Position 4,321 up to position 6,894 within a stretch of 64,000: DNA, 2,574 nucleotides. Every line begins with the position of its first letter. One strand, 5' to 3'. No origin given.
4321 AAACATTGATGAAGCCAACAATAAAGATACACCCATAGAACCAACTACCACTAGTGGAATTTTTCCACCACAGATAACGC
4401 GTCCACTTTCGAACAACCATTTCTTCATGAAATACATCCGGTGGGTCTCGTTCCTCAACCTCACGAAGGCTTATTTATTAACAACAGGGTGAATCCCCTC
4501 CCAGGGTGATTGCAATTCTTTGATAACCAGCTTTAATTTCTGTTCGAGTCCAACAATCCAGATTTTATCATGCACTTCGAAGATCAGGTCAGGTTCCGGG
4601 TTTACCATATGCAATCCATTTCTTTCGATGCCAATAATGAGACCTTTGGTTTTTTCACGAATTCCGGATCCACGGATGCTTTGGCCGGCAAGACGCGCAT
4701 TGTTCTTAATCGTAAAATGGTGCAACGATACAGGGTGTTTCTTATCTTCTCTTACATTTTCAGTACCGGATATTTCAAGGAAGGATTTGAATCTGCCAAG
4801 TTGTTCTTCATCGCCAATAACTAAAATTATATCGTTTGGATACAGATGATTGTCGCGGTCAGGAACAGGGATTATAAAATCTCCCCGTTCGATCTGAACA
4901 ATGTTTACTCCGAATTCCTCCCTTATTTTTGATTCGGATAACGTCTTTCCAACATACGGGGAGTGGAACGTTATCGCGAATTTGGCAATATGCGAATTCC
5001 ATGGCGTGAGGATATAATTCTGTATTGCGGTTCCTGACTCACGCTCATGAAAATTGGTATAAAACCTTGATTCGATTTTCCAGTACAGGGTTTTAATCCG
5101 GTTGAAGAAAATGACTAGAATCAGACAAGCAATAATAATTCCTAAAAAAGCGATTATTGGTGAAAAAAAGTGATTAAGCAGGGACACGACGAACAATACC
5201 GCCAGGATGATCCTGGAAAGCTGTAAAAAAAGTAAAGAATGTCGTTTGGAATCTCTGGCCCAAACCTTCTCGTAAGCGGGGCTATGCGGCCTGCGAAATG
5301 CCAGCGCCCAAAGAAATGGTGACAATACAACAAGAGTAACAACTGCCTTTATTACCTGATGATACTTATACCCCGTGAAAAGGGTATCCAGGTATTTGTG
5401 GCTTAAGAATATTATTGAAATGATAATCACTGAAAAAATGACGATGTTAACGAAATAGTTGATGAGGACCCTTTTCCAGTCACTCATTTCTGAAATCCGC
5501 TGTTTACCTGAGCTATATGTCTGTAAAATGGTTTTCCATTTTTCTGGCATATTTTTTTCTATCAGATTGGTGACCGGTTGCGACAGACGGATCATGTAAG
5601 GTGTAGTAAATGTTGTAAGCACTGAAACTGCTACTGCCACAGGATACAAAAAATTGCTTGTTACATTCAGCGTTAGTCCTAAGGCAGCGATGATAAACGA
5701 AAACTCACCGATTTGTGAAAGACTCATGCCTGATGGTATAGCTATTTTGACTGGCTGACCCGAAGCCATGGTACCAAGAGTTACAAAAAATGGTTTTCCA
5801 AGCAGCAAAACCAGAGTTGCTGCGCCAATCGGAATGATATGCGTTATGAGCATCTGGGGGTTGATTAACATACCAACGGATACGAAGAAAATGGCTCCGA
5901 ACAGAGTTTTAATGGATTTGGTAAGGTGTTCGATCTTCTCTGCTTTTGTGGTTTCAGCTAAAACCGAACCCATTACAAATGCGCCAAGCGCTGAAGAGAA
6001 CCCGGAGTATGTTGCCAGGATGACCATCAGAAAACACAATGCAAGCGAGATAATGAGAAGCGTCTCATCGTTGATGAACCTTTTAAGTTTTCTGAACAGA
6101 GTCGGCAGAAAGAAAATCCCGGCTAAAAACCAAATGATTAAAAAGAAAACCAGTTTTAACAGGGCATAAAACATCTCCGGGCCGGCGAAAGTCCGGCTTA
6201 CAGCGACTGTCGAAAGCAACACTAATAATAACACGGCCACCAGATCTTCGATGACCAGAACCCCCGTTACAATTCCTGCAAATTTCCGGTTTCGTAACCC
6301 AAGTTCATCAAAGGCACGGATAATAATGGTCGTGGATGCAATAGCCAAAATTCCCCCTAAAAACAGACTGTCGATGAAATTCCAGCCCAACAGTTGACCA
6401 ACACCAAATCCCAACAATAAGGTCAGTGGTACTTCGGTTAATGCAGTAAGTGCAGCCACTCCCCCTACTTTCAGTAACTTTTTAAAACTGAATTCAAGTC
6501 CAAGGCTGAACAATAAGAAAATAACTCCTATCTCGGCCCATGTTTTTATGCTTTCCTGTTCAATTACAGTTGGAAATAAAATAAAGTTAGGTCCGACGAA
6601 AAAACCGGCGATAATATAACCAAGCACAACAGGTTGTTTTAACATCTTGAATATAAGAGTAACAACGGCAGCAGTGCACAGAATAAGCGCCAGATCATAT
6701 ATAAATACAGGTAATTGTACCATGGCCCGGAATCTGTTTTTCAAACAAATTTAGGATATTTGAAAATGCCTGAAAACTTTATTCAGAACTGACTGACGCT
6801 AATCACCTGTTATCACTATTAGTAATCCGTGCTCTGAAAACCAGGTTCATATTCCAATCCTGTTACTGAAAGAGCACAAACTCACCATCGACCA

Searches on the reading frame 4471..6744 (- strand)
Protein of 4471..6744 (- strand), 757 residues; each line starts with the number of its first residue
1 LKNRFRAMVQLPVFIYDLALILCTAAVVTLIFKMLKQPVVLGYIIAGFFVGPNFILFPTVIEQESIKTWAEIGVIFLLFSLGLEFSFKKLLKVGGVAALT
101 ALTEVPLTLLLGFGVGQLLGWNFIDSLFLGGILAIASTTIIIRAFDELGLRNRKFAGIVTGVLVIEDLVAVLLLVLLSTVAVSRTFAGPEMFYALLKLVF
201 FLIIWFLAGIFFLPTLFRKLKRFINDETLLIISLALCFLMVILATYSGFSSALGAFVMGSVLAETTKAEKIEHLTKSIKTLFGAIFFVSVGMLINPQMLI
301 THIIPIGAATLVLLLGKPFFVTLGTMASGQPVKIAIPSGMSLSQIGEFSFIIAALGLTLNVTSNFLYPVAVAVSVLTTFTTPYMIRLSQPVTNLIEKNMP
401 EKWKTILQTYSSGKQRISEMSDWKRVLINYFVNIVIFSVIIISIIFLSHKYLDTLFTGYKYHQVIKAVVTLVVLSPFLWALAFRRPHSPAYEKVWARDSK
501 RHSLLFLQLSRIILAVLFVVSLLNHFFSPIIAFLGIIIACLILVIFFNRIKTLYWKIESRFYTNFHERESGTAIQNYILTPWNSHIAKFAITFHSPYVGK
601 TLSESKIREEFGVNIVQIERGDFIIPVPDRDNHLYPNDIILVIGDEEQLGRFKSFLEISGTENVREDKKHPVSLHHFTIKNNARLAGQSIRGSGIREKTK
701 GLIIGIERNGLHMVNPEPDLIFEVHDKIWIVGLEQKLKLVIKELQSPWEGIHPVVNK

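Call 52: search_protein_families(library=ncbifam, proteins=[window:4471-6744:-], max_evalue=1e-10)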
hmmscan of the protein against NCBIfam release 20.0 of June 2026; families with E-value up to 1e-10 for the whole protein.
window:4471-6744:- (757 aa): 5 families
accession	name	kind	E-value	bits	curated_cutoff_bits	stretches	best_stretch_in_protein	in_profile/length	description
TIGR00932.1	2a37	subfamily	1.3e-46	159.3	238.3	1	23-295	2-275/275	monovalent cation:proton antiporter-2 (CPA2) family protein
NF007950.1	PRK10669.1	equivalog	4e-45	154.7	700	1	21-387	14-386/547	YbaL family putative K(+) efflux transporter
NF045626.1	FeTrans_MagA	equivalog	1.9e-34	119.3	700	1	19-384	12-373/386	iron transporter MagA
NF002973.0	PRK03659.1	equivalog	2.4e-28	99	804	1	19-389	11-377/602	glutathione-regulated potassium-efflux system protein KefB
NF002924.0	PRK03562.1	equivalog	1.3e-26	93.3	752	1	19-394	11-385/623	glutathione-regulated potassium-efflux system protein KefC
